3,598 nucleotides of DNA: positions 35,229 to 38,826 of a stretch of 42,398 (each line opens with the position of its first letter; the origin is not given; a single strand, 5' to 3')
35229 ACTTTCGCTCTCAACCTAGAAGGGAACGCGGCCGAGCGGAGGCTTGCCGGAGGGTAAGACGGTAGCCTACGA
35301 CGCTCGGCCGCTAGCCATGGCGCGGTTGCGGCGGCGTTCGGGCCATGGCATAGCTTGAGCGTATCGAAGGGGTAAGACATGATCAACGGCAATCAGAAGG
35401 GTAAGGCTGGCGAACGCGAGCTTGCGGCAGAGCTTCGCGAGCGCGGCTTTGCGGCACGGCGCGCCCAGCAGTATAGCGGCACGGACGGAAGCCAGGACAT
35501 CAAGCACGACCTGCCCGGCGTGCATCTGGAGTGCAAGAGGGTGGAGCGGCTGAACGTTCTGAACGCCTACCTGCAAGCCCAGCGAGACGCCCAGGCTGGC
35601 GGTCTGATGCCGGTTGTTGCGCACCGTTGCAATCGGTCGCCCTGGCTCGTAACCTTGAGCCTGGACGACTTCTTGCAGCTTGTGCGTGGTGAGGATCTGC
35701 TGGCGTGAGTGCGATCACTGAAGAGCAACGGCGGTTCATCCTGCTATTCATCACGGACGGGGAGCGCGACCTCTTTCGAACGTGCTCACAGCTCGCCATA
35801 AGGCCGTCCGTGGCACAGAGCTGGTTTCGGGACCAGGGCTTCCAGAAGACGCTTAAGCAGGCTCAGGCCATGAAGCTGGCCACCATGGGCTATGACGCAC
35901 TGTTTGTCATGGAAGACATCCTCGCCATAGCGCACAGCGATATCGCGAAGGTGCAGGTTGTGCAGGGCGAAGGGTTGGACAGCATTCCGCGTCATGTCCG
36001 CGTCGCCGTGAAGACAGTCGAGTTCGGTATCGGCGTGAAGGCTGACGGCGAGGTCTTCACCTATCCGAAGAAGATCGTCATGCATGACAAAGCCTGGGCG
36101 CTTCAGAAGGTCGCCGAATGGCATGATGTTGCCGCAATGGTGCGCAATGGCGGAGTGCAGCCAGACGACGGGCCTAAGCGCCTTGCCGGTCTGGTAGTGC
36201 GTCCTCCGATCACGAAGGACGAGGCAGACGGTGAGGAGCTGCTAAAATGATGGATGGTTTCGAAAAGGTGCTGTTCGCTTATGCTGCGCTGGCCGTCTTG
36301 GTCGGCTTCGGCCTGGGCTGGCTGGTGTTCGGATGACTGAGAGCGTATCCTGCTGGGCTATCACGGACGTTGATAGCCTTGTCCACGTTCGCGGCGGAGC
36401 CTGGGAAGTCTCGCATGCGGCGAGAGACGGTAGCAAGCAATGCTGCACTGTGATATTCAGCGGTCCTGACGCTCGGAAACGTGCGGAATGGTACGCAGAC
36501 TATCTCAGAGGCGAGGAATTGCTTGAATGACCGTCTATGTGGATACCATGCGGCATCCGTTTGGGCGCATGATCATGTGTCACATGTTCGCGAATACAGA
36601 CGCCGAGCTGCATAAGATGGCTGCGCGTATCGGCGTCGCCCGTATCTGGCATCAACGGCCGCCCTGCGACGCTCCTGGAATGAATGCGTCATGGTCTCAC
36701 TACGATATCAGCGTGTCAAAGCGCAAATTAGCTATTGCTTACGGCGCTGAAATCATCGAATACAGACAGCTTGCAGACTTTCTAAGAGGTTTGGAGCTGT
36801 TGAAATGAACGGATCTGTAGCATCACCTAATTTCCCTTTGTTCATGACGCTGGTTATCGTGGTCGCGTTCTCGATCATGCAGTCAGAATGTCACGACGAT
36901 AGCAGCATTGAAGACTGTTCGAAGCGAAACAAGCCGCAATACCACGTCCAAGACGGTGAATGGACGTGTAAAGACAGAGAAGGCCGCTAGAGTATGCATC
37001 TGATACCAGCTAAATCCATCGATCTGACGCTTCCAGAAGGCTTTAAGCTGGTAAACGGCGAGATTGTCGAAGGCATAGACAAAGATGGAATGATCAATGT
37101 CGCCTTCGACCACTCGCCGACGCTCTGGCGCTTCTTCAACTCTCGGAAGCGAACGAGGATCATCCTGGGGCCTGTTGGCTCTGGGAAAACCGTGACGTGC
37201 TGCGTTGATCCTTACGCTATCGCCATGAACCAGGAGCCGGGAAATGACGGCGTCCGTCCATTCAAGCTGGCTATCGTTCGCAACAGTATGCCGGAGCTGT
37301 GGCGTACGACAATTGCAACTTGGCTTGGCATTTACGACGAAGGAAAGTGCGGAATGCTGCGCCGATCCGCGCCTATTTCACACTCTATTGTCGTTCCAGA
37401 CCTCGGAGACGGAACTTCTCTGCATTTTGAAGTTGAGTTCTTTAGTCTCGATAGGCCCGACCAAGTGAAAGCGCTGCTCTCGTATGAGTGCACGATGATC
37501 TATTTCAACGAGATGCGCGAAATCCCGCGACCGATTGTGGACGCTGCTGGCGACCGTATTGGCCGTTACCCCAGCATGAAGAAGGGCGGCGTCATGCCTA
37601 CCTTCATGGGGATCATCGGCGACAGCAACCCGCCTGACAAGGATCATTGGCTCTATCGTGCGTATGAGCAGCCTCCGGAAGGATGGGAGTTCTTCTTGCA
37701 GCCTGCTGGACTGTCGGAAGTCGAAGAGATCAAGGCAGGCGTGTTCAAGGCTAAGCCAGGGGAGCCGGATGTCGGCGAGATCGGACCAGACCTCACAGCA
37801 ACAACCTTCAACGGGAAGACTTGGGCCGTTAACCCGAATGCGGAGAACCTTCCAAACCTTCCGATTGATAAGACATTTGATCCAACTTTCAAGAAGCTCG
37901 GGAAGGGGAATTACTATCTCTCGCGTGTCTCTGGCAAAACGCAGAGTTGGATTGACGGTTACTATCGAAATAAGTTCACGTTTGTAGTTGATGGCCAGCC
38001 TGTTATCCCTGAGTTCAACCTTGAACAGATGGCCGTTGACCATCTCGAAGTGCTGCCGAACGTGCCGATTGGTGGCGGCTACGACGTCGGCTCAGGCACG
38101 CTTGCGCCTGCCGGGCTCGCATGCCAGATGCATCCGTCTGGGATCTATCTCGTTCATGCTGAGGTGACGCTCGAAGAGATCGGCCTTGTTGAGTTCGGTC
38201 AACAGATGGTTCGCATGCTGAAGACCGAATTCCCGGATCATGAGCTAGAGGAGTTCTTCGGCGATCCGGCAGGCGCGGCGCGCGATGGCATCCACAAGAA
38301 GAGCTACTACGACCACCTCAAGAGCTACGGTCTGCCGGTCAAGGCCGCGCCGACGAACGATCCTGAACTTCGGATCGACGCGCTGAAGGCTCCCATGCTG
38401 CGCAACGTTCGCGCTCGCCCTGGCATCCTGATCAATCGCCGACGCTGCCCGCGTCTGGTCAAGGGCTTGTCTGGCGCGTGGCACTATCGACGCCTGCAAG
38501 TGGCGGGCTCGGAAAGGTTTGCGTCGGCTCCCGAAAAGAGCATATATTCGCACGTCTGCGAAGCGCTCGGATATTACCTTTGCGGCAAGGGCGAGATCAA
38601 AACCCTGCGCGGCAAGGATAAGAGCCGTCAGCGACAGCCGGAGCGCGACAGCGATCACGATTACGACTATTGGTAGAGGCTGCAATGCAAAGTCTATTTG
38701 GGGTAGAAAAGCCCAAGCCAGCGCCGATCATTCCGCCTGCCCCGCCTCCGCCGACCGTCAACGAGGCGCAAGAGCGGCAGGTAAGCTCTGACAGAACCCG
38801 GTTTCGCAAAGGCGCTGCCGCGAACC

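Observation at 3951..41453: Dispersed, frame-independent 12-mer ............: 5 exact and 6 near copies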

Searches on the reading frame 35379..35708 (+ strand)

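Call 39: search_protein_families(library=pfam, proteins=[window:35379-35708:+], max_evalue=0.01)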
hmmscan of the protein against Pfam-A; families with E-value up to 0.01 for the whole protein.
window:35379-35708:+ (109 aa): 2 families
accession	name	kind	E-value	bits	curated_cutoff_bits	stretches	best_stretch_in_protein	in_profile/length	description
PF24608.2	PDDEXK_15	-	9.1e-06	26.1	27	1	5-98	3-116/164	Phage putative PDDEXK endonuclease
PF01870.24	Hjc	-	0.007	16.7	21.1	0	11-33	2-24/93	Archaeal holliday junction resolvase (hjc)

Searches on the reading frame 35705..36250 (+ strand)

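Call 39: search_protein_families(library=pfam, proteins=[window:35705-36250:+], max_evalue=0.01)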
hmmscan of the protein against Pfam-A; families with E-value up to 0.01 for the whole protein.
window:35705-36250:+ (181 aa): 1 family
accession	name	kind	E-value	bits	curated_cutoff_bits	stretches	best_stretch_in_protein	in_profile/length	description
PF03592.21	Terminase_2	-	0.0001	23.4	26.1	1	35-142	34-130/141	Terminase small subunit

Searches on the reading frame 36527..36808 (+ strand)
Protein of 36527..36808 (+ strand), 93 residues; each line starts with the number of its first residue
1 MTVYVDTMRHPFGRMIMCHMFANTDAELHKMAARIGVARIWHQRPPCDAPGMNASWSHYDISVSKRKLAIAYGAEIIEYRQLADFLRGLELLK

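Call 39: search_protein_families(library=pfam, proteins=[window:36527-36808:+], max_evalue=0.01)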
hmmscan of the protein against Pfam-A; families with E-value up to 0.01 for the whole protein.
window:36527-36808:+ (93 aa): 1 family
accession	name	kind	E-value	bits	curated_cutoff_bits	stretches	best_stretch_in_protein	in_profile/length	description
PF13223.11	DUF4031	-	4.6e-23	81.7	25.6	1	3-87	1-74/76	Protein of unknown function (DUF4031)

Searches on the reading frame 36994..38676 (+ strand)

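Call 9: search_protein_families(library=phrogs, proteins=[window:36994-38676:+])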
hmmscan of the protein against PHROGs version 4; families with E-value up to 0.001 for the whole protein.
window:36994-38676:+ (560 aa): 1 family
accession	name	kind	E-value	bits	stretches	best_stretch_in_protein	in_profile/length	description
phrog_2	-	head and packaging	1.7e-14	54.6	1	40-534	264-596/807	terminase large subunit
